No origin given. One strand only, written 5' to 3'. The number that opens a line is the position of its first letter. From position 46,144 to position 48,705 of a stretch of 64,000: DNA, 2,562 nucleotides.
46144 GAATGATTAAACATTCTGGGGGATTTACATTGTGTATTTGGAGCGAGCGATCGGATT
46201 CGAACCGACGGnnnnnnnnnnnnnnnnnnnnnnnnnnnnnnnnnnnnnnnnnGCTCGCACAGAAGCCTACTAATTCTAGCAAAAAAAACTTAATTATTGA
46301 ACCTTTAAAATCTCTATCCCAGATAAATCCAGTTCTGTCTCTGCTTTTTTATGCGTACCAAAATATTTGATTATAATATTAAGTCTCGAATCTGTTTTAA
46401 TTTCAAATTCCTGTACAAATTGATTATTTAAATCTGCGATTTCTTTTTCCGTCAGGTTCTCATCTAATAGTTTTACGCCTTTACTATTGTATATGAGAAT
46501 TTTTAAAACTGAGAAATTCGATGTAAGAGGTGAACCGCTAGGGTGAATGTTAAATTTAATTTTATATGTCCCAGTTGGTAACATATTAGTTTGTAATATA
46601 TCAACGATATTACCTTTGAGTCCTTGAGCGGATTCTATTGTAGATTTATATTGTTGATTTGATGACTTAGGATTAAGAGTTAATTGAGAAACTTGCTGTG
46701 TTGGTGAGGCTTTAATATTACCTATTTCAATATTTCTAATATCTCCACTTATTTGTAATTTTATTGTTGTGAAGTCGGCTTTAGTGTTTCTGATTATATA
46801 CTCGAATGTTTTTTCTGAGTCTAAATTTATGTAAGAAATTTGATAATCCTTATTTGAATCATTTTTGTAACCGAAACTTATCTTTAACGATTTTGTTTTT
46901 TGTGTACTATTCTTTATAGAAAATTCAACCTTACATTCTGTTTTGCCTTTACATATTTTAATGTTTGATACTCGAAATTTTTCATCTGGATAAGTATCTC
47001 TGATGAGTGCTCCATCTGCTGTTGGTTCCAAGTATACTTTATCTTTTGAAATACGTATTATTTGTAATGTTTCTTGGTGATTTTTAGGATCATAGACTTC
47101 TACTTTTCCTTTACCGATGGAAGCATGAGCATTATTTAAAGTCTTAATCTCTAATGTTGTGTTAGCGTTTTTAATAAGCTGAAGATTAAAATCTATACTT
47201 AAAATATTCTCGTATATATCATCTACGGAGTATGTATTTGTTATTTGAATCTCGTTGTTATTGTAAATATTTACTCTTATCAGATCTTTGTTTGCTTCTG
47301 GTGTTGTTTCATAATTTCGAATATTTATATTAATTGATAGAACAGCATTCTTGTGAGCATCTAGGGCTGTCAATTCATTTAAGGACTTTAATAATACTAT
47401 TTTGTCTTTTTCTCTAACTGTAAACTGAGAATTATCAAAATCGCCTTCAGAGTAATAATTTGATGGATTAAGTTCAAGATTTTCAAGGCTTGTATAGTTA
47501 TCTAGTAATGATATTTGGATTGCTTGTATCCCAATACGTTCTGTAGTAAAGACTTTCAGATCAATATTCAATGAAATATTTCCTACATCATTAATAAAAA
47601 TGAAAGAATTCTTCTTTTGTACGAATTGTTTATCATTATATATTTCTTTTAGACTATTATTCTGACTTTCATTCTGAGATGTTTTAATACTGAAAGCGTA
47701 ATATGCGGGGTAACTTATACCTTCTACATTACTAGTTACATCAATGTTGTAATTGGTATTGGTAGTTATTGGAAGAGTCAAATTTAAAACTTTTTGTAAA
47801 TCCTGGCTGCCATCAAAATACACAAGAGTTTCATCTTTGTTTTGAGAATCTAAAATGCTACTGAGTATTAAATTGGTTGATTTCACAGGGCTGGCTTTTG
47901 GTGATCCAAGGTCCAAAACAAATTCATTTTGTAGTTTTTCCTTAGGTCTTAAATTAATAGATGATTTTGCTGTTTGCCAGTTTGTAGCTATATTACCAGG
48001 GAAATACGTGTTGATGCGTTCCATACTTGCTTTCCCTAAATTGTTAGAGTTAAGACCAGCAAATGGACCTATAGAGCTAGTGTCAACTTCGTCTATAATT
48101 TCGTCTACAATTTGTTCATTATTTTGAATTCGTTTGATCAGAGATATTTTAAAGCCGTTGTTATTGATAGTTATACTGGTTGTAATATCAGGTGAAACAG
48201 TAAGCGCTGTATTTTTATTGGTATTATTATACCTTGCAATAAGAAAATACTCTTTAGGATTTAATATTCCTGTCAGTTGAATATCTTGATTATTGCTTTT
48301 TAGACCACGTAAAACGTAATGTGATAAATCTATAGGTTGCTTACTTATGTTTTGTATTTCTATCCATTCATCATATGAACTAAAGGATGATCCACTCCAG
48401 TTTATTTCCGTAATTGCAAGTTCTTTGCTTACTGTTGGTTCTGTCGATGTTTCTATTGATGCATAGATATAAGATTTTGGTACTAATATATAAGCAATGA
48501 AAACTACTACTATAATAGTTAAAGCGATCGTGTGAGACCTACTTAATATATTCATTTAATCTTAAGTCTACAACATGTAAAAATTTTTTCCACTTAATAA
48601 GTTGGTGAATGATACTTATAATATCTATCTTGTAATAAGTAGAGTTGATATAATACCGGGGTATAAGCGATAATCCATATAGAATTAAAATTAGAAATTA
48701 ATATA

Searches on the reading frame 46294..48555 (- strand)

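Call 9: search_protein_families(library=pfam, proteins=[window:46294-48555:-], max_evalue=0.01)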
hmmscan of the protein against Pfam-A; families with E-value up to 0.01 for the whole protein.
window:46294-48555:- (753 aa): 1 family
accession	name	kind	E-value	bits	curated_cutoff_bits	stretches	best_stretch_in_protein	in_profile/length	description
PF00932.25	LTD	-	3.4e-08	34.3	34.3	1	42-151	4-103/109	Lamin Tail Domain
